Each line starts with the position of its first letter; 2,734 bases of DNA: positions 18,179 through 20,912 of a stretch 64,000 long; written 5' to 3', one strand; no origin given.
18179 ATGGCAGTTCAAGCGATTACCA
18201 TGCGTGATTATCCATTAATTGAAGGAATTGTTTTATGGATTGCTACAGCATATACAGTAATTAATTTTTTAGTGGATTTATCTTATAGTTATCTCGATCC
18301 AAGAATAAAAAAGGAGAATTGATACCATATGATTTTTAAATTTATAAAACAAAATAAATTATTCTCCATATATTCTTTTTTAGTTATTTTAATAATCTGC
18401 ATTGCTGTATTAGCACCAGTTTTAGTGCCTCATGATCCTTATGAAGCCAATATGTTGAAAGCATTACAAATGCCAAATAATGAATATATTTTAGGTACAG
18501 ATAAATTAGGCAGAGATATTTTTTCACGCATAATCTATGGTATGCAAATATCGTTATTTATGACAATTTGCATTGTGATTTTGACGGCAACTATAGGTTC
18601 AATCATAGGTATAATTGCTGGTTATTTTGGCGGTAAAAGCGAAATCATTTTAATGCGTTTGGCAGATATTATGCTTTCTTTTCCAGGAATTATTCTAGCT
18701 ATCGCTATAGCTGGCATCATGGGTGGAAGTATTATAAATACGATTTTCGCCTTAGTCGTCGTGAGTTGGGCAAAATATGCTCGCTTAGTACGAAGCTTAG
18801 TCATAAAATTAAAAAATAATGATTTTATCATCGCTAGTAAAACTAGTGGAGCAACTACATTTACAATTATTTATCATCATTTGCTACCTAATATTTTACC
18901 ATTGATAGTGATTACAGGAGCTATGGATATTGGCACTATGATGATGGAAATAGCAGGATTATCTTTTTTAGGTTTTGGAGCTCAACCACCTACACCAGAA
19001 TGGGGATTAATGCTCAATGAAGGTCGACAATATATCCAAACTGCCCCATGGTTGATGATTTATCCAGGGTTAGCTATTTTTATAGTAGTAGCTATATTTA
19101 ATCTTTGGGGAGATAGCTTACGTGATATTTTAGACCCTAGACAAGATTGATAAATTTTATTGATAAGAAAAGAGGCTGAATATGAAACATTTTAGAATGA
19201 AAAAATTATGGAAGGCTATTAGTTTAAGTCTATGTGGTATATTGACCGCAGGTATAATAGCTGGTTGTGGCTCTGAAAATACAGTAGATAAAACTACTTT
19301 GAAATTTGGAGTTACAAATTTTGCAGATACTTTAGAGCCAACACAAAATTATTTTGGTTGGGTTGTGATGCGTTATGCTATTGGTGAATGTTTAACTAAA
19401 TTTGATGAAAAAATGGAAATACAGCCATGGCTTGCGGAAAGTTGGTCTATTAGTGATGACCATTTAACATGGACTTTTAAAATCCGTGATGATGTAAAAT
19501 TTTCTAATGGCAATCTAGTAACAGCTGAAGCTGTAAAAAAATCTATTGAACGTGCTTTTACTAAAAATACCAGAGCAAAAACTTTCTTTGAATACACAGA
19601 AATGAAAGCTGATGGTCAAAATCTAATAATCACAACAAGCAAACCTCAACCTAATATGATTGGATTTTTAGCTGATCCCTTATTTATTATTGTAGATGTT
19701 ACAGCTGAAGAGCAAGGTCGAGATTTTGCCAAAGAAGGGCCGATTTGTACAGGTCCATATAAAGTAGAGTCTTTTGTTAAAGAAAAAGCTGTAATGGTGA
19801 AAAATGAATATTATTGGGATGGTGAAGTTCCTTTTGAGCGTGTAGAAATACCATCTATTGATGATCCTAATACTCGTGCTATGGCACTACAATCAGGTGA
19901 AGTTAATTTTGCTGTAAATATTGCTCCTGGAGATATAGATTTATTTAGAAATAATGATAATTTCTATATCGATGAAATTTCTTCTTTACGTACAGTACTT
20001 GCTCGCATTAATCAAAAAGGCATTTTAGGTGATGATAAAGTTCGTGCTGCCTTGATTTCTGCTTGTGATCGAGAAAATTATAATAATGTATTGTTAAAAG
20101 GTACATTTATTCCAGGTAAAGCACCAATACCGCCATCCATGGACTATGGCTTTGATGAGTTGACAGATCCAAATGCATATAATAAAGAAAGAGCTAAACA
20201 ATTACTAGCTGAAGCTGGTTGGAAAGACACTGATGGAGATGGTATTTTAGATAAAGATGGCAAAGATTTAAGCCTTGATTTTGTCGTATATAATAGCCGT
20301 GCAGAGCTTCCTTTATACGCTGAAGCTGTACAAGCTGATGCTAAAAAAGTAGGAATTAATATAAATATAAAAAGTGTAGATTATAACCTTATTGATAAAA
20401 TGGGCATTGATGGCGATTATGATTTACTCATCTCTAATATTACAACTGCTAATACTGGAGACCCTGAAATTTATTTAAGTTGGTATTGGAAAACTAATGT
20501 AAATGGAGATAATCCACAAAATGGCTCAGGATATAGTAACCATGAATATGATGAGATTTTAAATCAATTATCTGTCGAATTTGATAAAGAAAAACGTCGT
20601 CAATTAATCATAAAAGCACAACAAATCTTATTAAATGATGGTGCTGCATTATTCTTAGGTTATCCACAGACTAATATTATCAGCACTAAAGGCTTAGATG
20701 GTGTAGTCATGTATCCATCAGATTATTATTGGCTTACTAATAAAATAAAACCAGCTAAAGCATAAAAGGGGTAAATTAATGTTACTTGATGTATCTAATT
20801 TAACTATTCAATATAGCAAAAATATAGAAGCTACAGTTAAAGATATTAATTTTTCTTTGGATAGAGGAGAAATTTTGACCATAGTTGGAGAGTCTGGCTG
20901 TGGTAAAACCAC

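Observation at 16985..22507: Cobalamin riboswitch controls an Opp/Nik-family ABC transporter, which is probably a cobalt/nickel or corrinoid-related importer rather than an oligopeptide importer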

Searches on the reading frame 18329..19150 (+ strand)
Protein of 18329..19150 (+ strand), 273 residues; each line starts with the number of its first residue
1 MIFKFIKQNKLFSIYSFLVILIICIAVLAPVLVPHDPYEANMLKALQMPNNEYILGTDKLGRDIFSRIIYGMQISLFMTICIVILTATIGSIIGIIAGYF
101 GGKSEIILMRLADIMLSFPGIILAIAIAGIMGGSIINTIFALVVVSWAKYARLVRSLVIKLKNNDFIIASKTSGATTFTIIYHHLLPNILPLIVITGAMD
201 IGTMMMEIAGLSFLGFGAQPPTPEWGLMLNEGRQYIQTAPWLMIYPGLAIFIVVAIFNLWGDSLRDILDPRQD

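Call 4: search_protein_families(library=ncbifam, proteins=[window:18329-19150:+])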
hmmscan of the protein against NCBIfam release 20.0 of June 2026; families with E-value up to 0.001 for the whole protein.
window:18329-19150:+ (273 aa): 19 families
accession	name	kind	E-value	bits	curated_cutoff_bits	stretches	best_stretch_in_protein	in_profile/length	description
NF045474.1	Opp2C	equivalog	9.2e-102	339.6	300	1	34-269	1-236/236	nickel transporter permease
TIGR02790.1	nickel_nikC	equivalog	1.7e-98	329.3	358.45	1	17-269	6-258/258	nickel ABC transporter permease subunit NikC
NF045473.1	Opp1C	equivalog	2.1e-93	312.6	350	1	7-271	2-266/267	nickel/cobalt ABC transporter permease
NF007738.0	PRK10417.1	equivalog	4.6e-90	301.9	335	1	6-271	5-270/277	nickel ABC transporter permease subunit NikC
NF045476.1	Opp4C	equivalog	1.7e-79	267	350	1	5-271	9-278/278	oligopeptide ABC transporter permease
NF011662.0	PRK15082.1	equivalog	2.1e-78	263.7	484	1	4-271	32-299/303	glutathione ABC transporter permease GsiD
NF047573.1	opine_perm_CntC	exception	6.1e-74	248.8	440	1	3-271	2-270/271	staphylopine uptake ABC transporter permease subunit CntC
NF007376.0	PRK09881.1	equivalog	4.1e-72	242.7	434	1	5-272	26-293/298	D,D-dipeptide ABC transporter permease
NF008160.0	PRK10913.1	equivalog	4.9e-70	236.3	483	1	3-271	23-297/300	dipeptide ABC transporter permease DppC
NF045475.1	Opp3C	equivalog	6.1e-57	193.2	450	1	50-271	105-326/328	oligopeptide ABC transporter permease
NF011935.0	PRK15406.1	equivalog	3.4e-52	178.1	433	1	14-271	40-300/302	oligopeptide ABC transporter permease OppC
NF043080.1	MMSYN1_0166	equivalog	1.2e-46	159.1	370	1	2-272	30-305/307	oligopeptide ABC transporter permease OppC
NF011691.0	PRK15111.1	equivalog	5.7e-44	150.8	379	1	10-267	29-290/296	putrescine export ABC transporter permease SapC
NF011596.0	PRK15021.1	subfamily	9e-30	103.9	439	1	48-271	116-338/341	microcin C ABC transporter permease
NF045470.1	Opp2B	equivalog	1.9e-06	27.3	350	1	62-205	81-239/300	nickel ABC transporter permease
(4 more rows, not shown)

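Call 5: search_protein_families(library=pfam, proteins=[window:18329-19150:+])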
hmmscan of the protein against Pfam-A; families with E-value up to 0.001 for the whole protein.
window:18329-19150:+ (273 aa): 2 families
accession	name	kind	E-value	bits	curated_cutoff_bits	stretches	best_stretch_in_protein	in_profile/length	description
PF00528.27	BPD_transp_1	-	9.5e-31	107.4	26.4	1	90-271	1-181/184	Binding-protein-dependent transport system inner membrane component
PF12911.12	OppC_N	-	6.5e-06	26.4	23.9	1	6-48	10-52/53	N-terminal TM domain of oligopeptide transport permease C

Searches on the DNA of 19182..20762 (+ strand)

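Call 17: search_rna_families(sources=[L001, L002, L005, L009, L012, L020, L022, L045, L048, L055, L080], threshold=gathering)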
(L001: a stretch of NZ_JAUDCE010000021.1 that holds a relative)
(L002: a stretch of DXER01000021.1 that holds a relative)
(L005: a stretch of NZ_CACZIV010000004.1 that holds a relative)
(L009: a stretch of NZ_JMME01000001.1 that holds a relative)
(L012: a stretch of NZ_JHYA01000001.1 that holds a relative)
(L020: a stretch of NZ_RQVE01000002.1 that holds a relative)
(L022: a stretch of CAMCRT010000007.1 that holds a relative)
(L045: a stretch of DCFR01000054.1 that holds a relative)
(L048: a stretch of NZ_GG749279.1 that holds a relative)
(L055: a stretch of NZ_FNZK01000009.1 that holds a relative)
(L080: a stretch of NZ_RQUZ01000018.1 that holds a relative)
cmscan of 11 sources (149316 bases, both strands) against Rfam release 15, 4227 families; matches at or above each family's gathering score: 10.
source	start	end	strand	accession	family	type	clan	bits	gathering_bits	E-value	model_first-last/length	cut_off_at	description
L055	762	943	+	RF00174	Cobalamin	Cis-reg; riboswitch;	CL00101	105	31.5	7.4e-25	1-189/189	no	Cobalamin riboswitch aptamer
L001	3799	3979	+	RF00174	Cobalamin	Cis-reg; riboswitch;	CL00101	101.3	31.5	8.4e-24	1-189/189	no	Cobalamin riboswitch aptamer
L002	3800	3980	+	RF00174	Cobalamin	Cis-reg; riboswitch;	CL00101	101.3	31.5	8.4e-24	1-189/189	no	Cobalamin riboswitch aptamer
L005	3876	4060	+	RF00174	Cobalamin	Cis-reg; riboswitch;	CL00101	98.9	31.5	4e-23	1-189/189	no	Cobalamin riboswitch aptamer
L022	3641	3822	+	RF00174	Cobalamin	Cis-reg; riboswitch;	CL00101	97.3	31.5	1.2e-22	1-189/189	no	Cobalamin riboswitch aptamer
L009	3895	4079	+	RF00174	Cobalamin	Cis-reg; riboswitch;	CL00101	96.7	31.5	1.7e-22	1-189/189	no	Cobalamin riboswitch aptamer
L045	3840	4028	+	RF00174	Cobalamin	Cis-reg; riboswitch;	CL00101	92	31.5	3.7e-21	1-189/189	no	Cobalamin riboswitch aptamer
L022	1723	1905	-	RF00174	Cobalamin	Cis-reg; riboswitch;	CL00101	90.6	31.5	9.6e-21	1-189/189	no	Cobalamin riboswitch aptamer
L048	3861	4086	+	RF00174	Cobalamin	Cis-reg; riboswitch;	CL00101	79.8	31.5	1.2e-17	1-189/189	no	Cobalamin riboswitch aptamer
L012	3793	3995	+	RF00174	Cobalamin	Cis-reg; riboswitch;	CL00101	75.2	31.5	2.4e-16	1-189/189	no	Cobalamin riboswitch aptamer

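Call 27: search_rna_families(sources=[L017, L018, L021, L023, L025, L026, L058, L061, L078], threshold=gathering)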
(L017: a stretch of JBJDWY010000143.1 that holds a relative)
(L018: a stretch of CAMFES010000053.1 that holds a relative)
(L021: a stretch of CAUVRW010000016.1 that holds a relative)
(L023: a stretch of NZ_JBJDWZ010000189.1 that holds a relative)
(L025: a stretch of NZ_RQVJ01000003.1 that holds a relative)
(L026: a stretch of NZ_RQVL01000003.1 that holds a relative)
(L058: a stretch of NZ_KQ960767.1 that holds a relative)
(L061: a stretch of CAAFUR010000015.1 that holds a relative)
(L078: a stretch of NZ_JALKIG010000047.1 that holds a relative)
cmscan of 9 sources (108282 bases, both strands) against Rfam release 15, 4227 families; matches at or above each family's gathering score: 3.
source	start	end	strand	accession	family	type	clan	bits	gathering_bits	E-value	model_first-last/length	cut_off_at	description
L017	6472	6633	+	RF00050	FMN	Cis-reg; riboswitch;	-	103.9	66.2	7.8e-23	1-138/138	no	FMN riboswitch aptamer (RFN element)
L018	8094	8255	+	RF00050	FMN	Cis-reg; riboswitch;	-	103.7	66.2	9e-23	1-138/138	no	FMN riboswitch aptamer (RFN element)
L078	1673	1858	+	RF00174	Cobalamin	Cis-reg; riboswitch;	CL00101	79.6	31.5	9.9e-18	1-189/189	no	Cobalamin riboswitch aptamer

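Call 48: search_rna_families(sources=[L081, L082, L083, L084, L085, L086, L087], threshold=gathering)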
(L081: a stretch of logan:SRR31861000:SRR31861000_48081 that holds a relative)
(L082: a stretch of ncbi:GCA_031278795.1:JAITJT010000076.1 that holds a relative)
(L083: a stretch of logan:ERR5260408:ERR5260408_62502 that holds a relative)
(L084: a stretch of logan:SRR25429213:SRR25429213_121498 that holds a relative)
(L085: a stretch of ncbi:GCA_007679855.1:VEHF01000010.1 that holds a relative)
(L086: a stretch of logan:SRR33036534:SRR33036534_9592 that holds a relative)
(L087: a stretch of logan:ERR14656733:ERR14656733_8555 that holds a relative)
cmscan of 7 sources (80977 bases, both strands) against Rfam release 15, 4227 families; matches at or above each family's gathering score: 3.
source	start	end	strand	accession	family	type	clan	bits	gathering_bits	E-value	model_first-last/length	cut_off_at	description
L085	3813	4007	+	RF00174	Cobalamin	Cis-reg; riboswitch;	CL00101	115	31.5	5.2e-28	1-189/189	no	Cobalamin riboswitch aptamer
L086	3708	3928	+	RF00174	Cobalamin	Cis-reg; riboswitch;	CL00101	67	31.5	2.9e-14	1-189/189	no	Cobalamin riboswitch aptamer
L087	10042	10100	-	RF00005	tRNA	Gene; tRNA;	CL00001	41.1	29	3.6e-05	14-71/71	5'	tRNA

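Call 51: search_rna_families(source=L020, start=3930, end=4225, threshold=evalue, max_evalue=10, show_alignments=2)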
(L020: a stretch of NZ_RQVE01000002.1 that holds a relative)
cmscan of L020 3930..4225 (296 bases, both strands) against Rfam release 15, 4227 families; matches with E-value up to 10: 4.
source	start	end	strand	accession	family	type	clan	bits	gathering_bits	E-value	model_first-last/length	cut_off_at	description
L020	4118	4185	-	RF02612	BSR1350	Gene; sRNA;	-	17.6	216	0.67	1-176/176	no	Brucella sRNA 1350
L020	3957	4023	+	RF01885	HSR-omega_1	Gene; lncRNA;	-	17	80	1.9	1-78/78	no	Heat shock gene hsromega conserved region 1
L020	4099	4157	+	RF01859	Phe_leader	Cis-reg; leader;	-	16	55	3.4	1-125/125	no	Phenylalanine leader peptide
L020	3935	3982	+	RF02956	DUF2693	Gene; sRNA;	-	12.4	81.3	3.9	1-165/165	no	DUF2693 RNA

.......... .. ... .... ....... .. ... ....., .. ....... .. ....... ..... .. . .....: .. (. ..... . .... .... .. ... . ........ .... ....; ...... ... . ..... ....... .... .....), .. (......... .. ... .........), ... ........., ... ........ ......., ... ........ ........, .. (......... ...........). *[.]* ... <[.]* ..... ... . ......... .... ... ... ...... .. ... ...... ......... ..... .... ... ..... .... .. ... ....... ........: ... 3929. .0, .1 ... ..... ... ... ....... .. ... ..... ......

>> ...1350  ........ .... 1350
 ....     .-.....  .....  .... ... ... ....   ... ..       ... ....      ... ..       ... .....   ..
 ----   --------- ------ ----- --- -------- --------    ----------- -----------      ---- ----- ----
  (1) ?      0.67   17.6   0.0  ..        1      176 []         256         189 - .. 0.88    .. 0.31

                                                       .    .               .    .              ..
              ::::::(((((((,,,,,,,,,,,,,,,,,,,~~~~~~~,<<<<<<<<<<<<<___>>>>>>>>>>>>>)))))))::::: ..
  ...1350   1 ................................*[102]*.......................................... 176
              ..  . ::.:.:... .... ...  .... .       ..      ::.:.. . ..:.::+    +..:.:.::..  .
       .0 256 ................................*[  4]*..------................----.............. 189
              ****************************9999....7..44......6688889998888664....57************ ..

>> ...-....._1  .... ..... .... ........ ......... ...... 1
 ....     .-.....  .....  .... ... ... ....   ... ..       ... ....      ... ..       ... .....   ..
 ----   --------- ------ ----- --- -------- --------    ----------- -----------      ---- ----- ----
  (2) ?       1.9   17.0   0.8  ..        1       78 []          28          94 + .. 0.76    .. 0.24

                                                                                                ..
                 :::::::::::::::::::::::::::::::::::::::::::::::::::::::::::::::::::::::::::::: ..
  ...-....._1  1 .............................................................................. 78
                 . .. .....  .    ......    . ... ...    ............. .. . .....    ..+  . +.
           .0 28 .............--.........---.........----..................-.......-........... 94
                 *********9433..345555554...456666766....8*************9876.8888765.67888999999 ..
